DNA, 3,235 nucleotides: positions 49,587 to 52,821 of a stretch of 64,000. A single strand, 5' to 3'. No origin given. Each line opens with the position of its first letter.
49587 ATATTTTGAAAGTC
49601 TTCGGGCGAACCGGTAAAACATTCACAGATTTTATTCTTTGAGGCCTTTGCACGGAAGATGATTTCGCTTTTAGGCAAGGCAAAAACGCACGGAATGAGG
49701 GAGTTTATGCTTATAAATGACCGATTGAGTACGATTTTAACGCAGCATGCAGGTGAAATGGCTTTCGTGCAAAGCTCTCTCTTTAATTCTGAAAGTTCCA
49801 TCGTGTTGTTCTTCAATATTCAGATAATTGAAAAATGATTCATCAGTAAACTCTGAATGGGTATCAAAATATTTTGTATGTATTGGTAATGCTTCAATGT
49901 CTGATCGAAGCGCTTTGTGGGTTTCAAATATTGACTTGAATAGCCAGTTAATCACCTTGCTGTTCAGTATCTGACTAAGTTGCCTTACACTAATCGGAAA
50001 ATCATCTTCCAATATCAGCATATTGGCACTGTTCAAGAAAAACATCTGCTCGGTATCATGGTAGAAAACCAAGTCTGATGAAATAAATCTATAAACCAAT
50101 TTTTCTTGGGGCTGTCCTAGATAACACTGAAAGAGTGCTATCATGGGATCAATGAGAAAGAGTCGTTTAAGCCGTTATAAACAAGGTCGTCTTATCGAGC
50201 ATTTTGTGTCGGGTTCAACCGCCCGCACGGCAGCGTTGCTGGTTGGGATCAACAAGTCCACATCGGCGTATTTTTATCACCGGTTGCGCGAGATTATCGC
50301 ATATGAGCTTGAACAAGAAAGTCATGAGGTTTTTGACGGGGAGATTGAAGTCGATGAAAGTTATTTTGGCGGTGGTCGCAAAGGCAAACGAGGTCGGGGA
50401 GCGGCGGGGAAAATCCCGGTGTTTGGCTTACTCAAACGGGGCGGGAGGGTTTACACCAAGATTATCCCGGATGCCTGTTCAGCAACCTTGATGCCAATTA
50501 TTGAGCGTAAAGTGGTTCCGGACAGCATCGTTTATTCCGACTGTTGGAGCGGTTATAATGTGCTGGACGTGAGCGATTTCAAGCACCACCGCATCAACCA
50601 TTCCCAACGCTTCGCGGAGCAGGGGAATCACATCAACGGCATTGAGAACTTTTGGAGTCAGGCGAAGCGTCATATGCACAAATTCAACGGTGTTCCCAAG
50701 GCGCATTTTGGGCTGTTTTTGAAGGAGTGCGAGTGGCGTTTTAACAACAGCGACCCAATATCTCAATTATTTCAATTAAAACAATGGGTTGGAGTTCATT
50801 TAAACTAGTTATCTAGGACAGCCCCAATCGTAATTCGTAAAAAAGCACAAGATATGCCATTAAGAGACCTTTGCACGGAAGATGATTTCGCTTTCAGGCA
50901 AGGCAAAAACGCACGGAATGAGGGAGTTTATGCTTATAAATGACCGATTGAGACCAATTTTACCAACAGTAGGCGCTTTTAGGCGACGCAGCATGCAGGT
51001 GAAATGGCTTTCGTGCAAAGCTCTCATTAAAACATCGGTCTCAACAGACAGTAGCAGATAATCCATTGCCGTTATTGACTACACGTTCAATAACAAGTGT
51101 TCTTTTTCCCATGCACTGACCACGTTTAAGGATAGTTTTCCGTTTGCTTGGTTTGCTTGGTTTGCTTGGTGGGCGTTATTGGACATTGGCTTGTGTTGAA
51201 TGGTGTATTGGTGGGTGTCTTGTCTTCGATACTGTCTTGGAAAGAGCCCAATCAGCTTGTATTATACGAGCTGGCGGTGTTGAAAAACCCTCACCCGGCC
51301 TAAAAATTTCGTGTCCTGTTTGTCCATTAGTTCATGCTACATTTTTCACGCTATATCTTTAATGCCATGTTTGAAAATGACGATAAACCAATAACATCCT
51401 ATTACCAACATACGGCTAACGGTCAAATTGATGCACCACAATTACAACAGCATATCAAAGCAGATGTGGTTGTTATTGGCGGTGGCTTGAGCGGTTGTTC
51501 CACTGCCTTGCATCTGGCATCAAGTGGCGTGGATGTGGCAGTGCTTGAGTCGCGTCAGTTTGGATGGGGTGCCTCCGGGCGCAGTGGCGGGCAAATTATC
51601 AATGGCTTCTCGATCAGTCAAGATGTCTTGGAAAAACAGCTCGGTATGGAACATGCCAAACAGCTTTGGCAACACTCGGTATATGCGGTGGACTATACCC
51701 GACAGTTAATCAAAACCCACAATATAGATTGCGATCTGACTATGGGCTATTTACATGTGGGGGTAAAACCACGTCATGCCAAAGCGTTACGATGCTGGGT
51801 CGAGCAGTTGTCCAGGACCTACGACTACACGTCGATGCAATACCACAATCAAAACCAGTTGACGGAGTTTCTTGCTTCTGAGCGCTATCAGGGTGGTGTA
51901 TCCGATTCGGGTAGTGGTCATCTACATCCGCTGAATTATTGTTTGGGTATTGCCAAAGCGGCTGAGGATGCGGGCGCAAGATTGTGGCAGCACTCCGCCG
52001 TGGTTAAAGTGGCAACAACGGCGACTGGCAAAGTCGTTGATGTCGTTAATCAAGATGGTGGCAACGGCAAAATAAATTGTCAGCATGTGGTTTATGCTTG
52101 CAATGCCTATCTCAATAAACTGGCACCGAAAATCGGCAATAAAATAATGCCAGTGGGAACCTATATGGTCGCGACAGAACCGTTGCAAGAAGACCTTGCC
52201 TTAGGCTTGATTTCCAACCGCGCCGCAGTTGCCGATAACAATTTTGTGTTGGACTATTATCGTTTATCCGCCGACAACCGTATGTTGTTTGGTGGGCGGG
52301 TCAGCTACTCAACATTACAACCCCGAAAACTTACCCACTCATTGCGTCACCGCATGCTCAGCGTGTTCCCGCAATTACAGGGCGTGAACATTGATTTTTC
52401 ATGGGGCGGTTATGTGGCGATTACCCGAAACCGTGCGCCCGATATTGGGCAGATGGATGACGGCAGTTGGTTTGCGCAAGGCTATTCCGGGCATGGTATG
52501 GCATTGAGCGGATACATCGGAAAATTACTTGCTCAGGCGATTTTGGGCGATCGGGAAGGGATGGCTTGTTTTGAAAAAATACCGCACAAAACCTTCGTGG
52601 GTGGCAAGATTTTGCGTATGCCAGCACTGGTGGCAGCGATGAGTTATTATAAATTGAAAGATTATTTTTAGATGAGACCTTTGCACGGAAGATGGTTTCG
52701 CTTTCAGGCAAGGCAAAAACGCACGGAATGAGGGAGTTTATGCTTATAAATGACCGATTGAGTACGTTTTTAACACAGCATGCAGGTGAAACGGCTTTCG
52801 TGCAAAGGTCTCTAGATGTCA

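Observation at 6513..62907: Dense MITE family: 12 copies of a 139/162-bp element with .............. termini and 5-bp target duplications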

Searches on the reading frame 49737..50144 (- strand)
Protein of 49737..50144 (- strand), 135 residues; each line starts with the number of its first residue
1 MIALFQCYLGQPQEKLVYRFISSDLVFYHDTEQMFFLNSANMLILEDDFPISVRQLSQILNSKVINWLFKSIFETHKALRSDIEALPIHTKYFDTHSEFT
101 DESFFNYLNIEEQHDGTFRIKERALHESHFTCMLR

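Call 32: search_protein_families(library=pfam, proteins=[window:49737-50144:-])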
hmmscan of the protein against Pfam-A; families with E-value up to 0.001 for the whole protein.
window:49737-50144:- (135 aa): 1 family
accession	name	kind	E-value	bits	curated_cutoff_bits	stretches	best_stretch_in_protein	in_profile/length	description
PF12950.13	TaqI_C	-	1.4e-15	58.1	26.5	1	9-88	38-118/118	TaqI-like C-terminal specificity domain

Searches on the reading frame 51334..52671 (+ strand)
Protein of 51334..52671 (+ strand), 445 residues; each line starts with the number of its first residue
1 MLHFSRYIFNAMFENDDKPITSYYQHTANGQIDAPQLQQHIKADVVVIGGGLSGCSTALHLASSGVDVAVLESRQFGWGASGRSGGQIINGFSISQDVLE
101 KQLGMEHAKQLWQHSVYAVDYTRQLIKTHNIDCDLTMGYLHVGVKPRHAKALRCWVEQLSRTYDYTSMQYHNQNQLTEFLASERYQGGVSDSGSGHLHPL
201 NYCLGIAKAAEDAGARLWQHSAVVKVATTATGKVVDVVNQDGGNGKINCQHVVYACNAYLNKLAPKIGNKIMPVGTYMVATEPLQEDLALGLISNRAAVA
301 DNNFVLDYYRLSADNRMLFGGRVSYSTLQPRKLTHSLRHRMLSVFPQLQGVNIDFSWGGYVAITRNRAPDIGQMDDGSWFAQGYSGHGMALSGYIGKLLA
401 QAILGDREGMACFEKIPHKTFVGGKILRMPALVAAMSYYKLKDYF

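Call 32: search_protein_families(library=pfam, proteins=[window:51334-52671:+])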
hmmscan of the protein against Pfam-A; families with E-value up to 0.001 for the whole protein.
window:51334-52671:+ (445 aa): 10 families
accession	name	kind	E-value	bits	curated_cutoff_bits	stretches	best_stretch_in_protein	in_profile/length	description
PF01266.30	DAO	-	6.7e-69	233.5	27.9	1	44-401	1-352/353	FAD dependent oxidoreductase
PF00890.30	FAD_binding_2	-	1.3e-08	34.9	20.4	1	44-261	1-206/414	FAD binding domain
PF01946.23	Thi4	-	5.3e-06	26.3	26.2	1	36-91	11-66/235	Thi4 family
PF13450.12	NAD_binding_8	-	1.3e-05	25.8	21.9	1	47-75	1-29/68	NAD(P)-binding Rossmann-like domain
PF12831.13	FAD_oxidored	-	2.6e-05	24.2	27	1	44-111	1-68/416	FAD dependent oxidoreductase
PF07992.20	Pyr_redox_2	-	2.6e-05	24.2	26.1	1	44-90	2-37/291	Pyridine nucleotide-disulphide oxidoreductase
PF01494.25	FAD_binding_3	-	4e-05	23.5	22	1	43-78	2-37/349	FAD binding domain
PF01134.28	GIDA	-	0.00015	21.4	22.1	1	44-71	1-28/391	Glucose inhibited division protein A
PF01593.30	Amino_oxidase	-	0.00033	20.5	19.8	0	52-89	1-40/443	Flavin containing amine oxidoreductase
PF13738.12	Pyr_redox_3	-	0.00081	19.2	30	0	37-75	159-197/305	Pyridine nucleotide-disulphide oxidoreductase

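Call 55: find_homologous_proteins(query=window:51334-52671:+, max_evalue=1e-40)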
Query window:51334-52671:+ (445 aa): 7927 proteins with E <= 1e-40 among 8000 candidates; the best 120 are listed.
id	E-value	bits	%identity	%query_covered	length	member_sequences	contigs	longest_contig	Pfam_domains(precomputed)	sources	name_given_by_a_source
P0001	0.0e+0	1029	100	100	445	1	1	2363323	PF01946.24,PF01266.31,PF13450.13,PF00890.31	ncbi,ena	-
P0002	2.1e-224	764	77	98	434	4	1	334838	PF01266.31,PF00890.31,PF01494.26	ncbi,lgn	-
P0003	1.5e-223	761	75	98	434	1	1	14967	PF01266.31,PF00890.31,PF07992.21,PF01494.26,PF12831.14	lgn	-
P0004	6.0e-223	759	77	98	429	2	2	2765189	PF01946.24,PF01266.31,PF13450.13,PF00890.31,PF07992.21,PF01494.26,PF12831.14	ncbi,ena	-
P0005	3.0e-219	747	76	98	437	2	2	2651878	PF01946.24,PF01266.31,PF07992.21,PF01494.26,PF12831.14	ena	-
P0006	6.5e-216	736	73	98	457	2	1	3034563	PF01266.31,PF13450.13,PF00890.31,PF07992.21,PF01494.26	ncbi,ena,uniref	ncbi:NAD(P)/FAD-dependent oxidoreductase [Candidatus Spongiihabitans sp.]|uniref:NAD(P)/FAD-dependen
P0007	2.0e-215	734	74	98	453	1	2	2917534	PF01266.31,PF13450.13,PF00890.31,PF01494.26,PF12831.14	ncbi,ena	-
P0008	7.3e-212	722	73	98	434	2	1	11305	PF01946.24,PF01266.31,PF01593.31,PF13450.13,PF00890.31,PF07992.21,PF01494.26,PF12831.14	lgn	-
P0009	3.3e-209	714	71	98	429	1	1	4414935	PF01946.24,PF01266.31,PF13450.13,PF00890.31,PF07992.21,PF13738.13,PF01494.26,PF12831.14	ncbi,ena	-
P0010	2.7e-204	697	70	98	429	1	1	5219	PF01266.31,PF01593.31,PF00890.31,PF07992.21,PF01494.26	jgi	-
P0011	8.1e-202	689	70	98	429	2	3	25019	PF01266.31,PF01593.31,PF13450.13,PF00890.31,PF07992.21,PF13738.13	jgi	jgi:gamma-glutamylputrescine oxidase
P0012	2.6e-199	681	69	97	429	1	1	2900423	PF01266.31,PF01593.31,PF00890.31,PF07992.21,PF01494.26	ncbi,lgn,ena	-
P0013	8.0e-195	666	66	97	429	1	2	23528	PF01266.31,PF13450.13,PF00890.31,PF07992.21,PF00070.34,PF13738.13,PF01494.26,PF12831.14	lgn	-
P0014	3.4e-186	638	65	96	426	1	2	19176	PF01946.24,PF01266.31,PF13450.13,PF00890.31,PF07992.21,PF01494.26,PF12831.14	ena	-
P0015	1.1e-185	636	64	98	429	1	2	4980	PF01266.31,PF00890.31,PF07992.21,PF13738.13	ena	-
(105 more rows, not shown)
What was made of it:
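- Tried and rejected: Spongiihabitans (call 55).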

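Call 56: find_encoding_contigs(protein=P0001, flank=3000, max_places=3)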
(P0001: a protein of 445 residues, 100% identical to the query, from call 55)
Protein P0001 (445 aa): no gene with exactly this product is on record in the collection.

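Call 57: find_encoding_contigs(protein=P0004, flank=3000, max_places=3)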
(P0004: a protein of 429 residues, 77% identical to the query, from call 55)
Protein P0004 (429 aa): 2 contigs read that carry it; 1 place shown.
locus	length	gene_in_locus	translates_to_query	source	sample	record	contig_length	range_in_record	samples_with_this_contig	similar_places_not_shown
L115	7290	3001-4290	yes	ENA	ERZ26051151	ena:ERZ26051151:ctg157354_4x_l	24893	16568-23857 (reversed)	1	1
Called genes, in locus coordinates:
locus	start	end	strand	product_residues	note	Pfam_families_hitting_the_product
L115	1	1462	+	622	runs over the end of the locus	PF00916:Sulfate_transp, PF01740:STAS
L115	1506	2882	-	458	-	PF00120:Gln-synt_C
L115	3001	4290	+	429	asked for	PF07992:Pyr_redox_2 (weak), PF01946:Thi4 (weak), PF00890:FAD_binding_2, PF01266:DAO, PF01494:FAD_binding_3 (weak), PF12831:FAD_oxidored (weak), PF13450:NAD_binding_8 (faint)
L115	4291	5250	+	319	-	PF01479:S4, PF00849:PseudoU_synth_2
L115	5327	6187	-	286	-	PF04542:Sigma70_r2, PF04545:Sigma70_r4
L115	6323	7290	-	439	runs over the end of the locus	PF00493:MCM (faint), PF00004:AAA (weak), PF07728:AAA_5 (faint), PF13191:AAA_16 (faint), PF13401:AAA_22 (faint), PF07724:AAA_2, PF00004:AAA (weak)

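Call 58: find_encoding_contigs(protein=P0002, flank=3000, max_places=3)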
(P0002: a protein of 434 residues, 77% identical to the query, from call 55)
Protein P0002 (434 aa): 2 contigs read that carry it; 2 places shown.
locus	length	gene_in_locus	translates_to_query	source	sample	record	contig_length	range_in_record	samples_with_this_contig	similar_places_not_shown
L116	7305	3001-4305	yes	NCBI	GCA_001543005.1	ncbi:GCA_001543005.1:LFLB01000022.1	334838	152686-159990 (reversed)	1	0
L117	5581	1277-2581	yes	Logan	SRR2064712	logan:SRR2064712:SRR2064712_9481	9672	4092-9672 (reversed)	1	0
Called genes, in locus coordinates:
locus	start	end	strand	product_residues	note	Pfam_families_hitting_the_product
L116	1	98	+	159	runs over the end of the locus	PF04186:FxsA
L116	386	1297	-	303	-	PF01068:DNA_ligase_A_M, PF14743:DNA_ligase_OB_2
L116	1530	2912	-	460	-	PF00120:Gln-synt_C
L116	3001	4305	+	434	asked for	PF00890:FAD_binding_2 (weak), PF01266:DAO, PF01494:FAD_binding_3 (weak)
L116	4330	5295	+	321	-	PF01479:S4, PF00849:PseudoU_synth_2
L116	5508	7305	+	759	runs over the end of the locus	PF13491:FtsK_4TM, PF17854:FtsK_alpha, PF01580:FtsK_SpoIIIE, PF12846:AAA_10 (faint), PF09397:FtsK_gamma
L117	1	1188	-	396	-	?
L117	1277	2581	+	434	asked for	PF00890:FAD_binding_2 (weak), PF01266:DAO, PF01494:FAD_binding_3 (weak)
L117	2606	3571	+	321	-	PF01479:S4, PF00849:PseudoU_synth_2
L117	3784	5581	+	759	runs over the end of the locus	PF13491:FtsK_4TM, PF17854:FtsK_alpha, PF01580:FtsK_SpoIIIE, PF12846:AAA_10 (faint), PF09397:FtsK_gamma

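Call 61: list_cluster_members(proteins=[P0001, P0004, P0005, P0007])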
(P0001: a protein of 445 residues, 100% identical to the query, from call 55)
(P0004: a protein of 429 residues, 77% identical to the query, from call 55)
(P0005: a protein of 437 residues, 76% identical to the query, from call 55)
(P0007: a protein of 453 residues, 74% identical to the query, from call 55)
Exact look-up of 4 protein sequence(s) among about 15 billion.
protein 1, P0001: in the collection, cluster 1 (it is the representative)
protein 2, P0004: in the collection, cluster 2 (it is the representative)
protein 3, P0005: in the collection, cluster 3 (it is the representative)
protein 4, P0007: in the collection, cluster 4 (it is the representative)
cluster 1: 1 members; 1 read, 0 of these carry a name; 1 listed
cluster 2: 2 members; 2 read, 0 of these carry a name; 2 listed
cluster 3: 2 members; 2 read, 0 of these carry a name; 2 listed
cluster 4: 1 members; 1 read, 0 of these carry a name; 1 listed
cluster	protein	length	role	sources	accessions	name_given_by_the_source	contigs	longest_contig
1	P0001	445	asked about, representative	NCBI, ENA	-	-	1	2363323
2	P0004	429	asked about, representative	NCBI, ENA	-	-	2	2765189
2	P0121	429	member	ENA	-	-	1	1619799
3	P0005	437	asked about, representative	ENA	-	-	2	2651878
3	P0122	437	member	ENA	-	-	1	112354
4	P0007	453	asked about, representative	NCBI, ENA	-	-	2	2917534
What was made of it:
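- Tried and rejected: Cluster look-up gave no names (call 61).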
